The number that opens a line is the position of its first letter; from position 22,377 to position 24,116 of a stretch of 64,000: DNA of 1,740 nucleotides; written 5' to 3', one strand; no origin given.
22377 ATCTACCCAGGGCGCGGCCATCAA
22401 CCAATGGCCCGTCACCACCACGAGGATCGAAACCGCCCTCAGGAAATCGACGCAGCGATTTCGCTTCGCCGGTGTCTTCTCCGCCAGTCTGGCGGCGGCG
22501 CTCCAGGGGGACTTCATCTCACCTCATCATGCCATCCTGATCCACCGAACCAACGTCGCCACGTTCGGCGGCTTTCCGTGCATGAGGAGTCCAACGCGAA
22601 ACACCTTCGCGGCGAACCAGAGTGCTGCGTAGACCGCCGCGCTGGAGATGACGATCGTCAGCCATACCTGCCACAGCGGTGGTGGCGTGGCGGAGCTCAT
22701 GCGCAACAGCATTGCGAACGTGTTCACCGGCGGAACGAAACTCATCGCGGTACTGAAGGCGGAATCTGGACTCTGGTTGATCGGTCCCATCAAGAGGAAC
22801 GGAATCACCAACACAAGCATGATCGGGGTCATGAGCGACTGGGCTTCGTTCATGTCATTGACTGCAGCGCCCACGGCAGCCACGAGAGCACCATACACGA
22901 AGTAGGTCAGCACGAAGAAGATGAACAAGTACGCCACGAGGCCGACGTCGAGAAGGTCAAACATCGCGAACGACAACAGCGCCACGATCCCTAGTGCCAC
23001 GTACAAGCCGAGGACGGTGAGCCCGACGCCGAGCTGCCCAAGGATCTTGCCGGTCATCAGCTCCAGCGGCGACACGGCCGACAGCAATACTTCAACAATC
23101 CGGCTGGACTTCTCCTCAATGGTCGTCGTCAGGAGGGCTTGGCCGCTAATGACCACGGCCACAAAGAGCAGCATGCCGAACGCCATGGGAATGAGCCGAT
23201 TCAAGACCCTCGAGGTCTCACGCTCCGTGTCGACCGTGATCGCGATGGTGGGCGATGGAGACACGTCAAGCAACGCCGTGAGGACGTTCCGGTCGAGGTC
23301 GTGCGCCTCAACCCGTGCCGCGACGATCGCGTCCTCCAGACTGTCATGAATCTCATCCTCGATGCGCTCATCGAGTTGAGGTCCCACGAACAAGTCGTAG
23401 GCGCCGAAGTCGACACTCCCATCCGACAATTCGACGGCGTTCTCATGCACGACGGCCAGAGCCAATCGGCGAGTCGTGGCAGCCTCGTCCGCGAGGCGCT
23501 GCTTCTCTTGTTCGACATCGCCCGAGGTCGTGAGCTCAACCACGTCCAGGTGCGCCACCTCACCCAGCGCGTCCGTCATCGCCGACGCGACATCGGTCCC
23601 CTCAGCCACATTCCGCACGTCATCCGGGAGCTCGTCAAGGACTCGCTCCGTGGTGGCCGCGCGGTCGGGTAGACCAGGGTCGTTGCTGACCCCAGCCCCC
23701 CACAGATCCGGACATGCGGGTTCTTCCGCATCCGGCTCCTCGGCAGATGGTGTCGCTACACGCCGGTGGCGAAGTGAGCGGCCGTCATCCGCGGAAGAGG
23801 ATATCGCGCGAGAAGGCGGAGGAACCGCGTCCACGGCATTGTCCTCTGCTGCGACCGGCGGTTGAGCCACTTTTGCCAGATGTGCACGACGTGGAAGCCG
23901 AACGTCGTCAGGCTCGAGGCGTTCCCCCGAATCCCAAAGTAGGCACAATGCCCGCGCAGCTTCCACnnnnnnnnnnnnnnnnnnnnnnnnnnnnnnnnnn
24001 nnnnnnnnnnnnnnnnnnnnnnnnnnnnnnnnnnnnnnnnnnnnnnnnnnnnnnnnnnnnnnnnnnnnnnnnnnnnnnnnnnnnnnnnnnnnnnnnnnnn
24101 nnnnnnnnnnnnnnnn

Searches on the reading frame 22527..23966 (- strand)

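Call 51: search_protein_families(library=pfam, proteins=[window:22527-23966:-], max_evalue=0.001)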
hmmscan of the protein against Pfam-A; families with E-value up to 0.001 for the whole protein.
window:22527-23966:- (479 aa): 3 families
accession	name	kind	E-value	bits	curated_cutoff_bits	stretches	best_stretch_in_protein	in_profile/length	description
PF12698.13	ABC2_membrane_3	-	1.5e-32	113.5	31.6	1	252-452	154-345/347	ABC-2 family transporter protein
PF12679.13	ABC2_membrane_2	-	4.8e-05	23.2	27.2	1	207-456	72-278/283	ABC-2 family transporter protein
PF01061.29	ABC2_membrane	-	0.00064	19.8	26.9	1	252-399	46-186/211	ABC-2 type transporter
